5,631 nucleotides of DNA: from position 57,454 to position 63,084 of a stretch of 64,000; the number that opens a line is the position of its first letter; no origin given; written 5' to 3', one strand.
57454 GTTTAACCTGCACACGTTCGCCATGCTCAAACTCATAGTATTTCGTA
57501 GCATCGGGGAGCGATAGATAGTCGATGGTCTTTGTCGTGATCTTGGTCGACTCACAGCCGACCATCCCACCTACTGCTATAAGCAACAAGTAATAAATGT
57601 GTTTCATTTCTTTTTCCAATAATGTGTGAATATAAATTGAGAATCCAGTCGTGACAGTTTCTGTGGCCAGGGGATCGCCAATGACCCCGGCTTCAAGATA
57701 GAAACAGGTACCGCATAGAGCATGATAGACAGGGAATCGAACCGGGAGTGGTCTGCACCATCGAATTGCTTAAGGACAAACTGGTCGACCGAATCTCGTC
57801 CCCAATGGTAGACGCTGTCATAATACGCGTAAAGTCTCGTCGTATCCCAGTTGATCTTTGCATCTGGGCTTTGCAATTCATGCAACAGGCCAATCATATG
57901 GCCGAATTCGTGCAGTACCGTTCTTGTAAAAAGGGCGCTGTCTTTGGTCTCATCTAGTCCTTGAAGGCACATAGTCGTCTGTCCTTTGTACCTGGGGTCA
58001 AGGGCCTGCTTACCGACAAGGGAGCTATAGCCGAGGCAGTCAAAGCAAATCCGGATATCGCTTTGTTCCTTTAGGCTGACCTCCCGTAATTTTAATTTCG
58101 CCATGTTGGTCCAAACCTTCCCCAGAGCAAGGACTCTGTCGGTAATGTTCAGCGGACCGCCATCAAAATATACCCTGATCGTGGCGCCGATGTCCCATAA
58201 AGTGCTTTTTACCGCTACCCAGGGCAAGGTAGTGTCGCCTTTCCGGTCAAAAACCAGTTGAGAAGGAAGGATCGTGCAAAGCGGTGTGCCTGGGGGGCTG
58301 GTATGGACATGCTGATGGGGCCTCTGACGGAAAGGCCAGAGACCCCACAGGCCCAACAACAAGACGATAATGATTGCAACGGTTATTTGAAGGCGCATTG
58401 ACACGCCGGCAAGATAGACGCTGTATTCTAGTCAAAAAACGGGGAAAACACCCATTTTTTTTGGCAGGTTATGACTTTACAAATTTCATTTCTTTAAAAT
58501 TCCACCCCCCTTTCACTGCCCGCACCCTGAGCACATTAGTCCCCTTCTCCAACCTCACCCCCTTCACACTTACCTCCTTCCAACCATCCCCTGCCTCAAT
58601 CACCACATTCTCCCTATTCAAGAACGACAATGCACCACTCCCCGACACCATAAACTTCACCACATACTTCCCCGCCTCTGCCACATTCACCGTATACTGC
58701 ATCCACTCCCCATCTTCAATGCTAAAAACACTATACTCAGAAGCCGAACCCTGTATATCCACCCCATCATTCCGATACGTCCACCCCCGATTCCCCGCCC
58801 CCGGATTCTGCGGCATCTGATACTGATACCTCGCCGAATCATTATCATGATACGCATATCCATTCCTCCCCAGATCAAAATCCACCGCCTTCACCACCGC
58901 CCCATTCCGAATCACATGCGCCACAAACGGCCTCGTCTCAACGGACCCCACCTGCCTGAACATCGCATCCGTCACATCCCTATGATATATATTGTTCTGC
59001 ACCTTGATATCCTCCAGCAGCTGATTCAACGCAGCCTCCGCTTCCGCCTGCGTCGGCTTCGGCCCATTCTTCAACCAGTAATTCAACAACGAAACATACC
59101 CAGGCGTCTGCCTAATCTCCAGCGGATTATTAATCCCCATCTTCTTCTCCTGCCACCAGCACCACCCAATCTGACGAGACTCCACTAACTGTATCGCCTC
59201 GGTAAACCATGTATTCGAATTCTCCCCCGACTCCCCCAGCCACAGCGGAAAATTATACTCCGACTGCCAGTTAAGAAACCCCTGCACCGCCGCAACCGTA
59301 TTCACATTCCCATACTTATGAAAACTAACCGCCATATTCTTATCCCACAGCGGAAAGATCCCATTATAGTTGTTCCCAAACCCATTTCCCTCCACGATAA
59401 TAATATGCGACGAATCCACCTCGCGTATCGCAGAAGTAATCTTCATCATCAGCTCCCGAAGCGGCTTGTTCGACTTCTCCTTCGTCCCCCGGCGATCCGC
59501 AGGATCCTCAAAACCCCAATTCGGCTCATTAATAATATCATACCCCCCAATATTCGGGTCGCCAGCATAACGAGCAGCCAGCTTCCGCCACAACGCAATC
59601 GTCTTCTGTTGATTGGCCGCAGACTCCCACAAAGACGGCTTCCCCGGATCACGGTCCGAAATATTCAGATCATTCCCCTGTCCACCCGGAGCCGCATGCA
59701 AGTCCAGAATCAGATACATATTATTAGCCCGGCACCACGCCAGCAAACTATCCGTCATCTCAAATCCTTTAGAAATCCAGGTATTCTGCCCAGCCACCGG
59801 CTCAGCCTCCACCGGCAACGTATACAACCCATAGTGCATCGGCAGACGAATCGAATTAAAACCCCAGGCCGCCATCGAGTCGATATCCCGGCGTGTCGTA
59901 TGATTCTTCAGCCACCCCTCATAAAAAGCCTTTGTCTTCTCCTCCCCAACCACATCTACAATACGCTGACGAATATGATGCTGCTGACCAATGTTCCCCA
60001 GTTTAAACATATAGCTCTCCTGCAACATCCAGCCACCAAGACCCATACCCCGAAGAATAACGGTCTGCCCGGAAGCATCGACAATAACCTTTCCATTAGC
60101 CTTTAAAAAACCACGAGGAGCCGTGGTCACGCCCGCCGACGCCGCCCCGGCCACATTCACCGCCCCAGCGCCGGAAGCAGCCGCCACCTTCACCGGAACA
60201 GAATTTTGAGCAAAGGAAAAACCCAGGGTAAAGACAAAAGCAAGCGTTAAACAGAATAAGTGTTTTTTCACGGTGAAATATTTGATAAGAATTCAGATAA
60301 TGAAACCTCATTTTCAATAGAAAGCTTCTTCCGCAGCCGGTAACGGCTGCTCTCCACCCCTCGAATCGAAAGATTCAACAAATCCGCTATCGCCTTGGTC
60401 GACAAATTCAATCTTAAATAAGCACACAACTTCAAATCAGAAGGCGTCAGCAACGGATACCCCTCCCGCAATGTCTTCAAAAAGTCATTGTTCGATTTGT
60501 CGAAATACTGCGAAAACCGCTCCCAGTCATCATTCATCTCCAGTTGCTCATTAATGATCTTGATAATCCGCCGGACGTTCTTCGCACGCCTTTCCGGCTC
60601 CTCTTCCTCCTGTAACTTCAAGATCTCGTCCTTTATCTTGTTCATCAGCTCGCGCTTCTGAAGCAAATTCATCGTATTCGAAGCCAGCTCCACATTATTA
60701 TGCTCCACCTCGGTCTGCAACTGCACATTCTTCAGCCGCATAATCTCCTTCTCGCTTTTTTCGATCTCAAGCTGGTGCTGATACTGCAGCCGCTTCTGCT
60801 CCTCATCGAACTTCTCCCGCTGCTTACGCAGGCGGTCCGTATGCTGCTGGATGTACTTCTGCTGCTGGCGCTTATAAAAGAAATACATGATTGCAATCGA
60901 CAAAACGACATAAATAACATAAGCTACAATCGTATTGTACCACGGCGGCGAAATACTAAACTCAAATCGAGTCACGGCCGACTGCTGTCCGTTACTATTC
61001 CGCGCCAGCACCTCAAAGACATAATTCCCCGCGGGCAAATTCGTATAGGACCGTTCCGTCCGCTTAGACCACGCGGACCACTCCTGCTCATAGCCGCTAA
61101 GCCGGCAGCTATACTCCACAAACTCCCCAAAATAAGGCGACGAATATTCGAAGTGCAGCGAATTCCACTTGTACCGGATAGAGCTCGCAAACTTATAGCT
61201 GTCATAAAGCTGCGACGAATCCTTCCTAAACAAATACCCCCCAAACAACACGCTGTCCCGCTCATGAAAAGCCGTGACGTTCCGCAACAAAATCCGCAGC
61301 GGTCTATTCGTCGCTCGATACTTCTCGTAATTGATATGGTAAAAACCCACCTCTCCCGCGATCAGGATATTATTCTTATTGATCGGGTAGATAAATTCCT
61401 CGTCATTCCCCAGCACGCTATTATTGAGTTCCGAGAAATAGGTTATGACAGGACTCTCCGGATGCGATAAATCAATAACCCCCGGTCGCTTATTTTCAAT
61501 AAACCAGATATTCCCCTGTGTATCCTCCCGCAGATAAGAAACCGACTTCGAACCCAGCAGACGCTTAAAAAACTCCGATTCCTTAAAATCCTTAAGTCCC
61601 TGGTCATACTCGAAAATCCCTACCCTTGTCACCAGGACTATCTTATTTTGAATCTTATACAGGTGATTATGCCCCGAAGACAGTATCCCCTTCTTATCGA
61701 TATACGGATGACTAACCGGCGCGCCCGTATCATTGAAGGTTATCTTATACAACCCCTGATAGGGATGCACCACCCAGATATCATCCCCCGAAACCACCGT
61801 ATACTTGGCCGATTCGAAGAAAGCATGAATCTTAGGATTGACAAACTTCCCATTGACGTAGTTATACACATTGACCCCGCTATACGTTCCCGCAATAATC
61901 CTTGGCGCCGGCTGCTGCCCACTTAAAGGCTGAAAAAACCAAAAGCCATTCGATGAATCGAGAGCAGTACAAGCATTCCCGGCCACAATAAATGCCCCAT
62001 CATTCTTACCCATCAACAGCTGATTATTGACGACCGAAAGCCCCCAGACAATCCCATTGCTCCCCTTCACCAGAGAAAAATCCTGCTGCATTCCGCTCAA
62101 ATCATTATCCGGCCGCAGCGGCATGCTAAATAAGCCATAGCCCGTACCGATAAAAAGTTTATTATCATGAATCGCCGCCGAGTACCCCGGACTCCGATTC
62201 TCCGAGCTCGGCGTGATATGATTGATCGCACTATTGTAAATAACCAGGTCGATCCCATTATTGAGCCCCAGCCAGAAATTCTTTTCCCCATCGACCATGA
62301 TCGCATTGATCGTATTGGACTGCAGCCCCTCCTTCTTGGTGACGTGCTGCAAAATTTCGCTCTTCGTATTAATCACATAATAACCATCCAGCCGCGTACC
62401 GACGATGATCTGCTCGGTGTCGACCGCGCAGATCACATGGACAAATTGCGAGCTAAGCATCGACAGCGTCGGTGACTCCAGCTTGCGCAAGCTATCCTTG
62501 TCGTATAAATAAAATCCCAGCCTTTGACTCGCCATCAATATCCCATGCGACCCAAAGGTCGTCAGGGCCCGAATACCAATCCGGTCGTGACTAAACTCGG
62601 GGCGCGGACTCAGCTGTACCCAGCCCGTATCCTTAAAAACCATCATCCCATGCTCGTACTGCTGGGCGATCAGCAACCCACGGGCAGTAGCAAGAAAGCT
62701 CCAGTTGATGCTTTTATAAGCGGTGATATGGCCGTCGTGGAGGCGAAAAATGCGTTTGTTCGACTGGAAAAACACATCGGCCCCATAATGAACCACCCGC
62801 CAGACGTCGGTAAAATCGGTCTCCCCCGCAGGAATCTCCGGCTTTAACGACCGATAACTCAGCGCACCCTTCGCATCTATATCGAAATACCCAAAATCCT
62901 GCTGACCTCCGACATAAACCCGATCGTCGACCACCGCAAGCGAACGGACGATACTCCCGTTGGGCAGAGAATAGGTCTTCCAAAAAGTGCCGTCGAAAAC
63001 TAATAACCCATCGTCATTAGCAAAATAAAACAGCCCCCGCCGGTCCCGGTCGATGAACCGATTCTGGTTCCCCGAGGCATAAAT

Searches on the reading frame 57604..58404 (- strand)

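Call 12: search_protein_families(library=pfam, proteins=[window:57604-58404:-], max_evalue=0.001)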
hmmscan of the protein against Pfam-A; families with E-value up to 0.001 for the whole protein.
window:57604-58404:- (266 aa): 1 family
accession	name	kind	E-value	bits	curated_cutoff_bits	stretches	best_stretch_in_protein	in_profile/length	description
PF00413.30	Peptidase_M10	-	0.00063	20.1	24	0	159-176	108-125/159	Matrixin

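Call 13: search_protein_families(library=padloc, proteins=[window:57604-58404:-], max_evalue=0.001)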
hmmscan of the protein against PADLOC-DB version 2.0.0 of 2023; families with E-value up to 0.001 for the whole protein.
window:57604-58404:- (266 aa): 0 families

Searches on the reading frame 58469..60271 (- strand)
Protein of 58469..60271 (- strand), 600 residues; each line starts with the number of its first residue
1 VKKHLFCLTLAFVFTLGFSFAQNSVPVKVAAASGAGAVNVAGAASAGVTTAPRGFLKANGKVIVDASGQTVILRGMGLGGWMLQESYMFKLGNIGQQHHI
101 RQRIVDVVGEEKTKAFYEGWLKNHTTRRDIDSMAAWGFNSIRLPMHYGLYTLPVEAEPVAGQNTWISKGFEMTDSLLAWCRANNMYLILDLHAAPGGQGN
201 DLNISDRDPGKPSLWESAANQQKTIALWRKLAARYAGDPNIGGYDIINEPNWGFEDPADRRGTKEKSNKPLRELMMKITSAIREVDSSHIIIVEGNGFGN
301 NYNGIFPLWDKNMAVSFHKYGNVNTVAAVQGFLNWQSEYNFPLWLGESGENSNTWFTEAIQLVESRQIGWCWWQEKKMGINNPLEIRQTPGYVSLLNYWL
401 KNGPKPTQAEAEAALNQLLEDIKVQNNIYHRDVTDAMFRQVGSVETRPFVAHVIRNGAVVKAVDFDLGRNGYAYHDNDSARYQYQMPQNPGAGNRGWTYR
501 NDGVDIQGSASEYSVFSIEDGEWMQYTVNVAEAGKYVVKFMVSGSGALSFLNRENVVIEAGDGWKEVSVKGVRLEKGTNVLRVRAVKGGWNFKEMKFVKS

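Call 12: search_protein_families(library=pfam, proteins=[window:58469-60271:-], max_evalue=0.001)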
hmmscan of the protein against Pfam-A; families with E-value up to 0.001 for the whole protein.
window:58469-60271:- (600 aa): 2 families
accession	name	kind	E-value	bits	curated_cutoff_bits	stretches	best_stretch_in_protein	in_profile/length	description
PF00150.24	Cellulase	-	3.1e-31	109.3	23.5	1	116-374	13-267/272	Cellulase (glycosyl hydrolase family 5)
PF03422.21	CBM_6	-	1.7e-05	25.5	28.9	1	501-598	8-124/125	Carbohydrate binding module (family 6)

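Call 13: search_protein_families(library=padloc, proteins=[window:58469-60271:-], max_evalue=0.001)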
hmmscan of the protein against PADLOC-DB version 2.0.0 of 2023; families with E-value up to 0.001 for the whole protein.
window:58469-60271:- (600 aa): 0 families

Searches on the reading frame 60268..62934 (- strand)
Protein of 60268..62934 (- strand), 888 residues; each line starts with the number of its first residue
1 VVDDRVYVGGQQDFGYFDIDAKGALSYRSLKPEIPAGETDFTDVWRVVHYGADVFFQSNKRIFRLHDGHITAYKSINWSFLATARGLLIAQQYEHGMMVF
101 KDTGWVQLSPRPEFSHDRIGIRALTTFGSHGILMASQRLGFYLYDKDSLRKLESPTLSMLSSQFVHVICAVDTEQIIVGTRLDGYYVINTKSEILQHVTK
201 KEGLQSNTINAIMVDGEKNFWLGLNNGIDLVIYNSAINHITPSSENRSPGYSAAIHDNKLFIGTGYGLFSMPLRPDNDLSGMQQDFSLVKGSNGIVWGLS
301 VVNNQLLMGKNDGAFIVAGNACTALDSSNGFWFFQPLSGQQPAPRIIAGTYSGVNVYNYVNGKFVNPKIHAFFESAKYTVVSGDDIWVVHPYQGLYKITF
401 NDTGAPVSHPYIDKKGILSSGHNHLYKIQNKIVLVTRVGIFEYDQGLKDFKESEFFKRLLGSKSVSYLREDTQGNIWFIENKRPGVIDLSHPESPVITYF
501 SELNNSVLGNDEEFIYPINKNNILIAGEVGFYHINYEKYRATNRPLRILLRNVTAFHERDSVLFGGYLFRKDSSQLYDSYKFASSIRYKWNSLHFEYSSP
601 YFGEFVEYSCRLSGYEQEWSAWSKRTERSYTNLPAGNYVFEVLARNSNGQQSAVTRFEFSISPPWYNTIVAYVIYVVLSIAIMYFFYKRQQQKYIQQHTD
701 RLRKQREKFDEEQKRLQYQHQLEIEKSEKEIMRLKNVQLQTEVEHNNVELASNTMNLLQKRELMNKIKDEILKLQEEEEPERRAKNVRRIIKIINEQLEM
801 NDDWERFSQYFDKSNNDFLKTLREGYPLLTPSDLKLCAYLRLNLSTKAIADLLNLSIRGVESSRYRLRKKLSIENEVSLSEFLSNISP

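Call 57: search_protein_families(library=pfam, proteins=[window:60268-62934:-], max_evalue=0.0001)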
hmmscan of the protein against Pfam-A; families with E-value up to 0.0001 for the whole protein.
window:60268-62934:- (888 aa): 3 families
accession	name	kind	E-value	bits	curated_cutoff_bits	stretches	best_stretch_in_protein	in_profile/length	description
PF07495.19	Y_Y_Y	-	3.8e-11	43.2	26.6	1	606-661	8-64/65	Y_Y_Y domain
PF07494.17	Reg_prop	-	1.8e-05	24.9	20.4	0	203-225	1-23/24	Two component regulator propeller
PF24421.1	Ig_J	-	6.2e-05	23.5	29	0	623-664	63-104/104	Tip attachment protein J, Ig-like domain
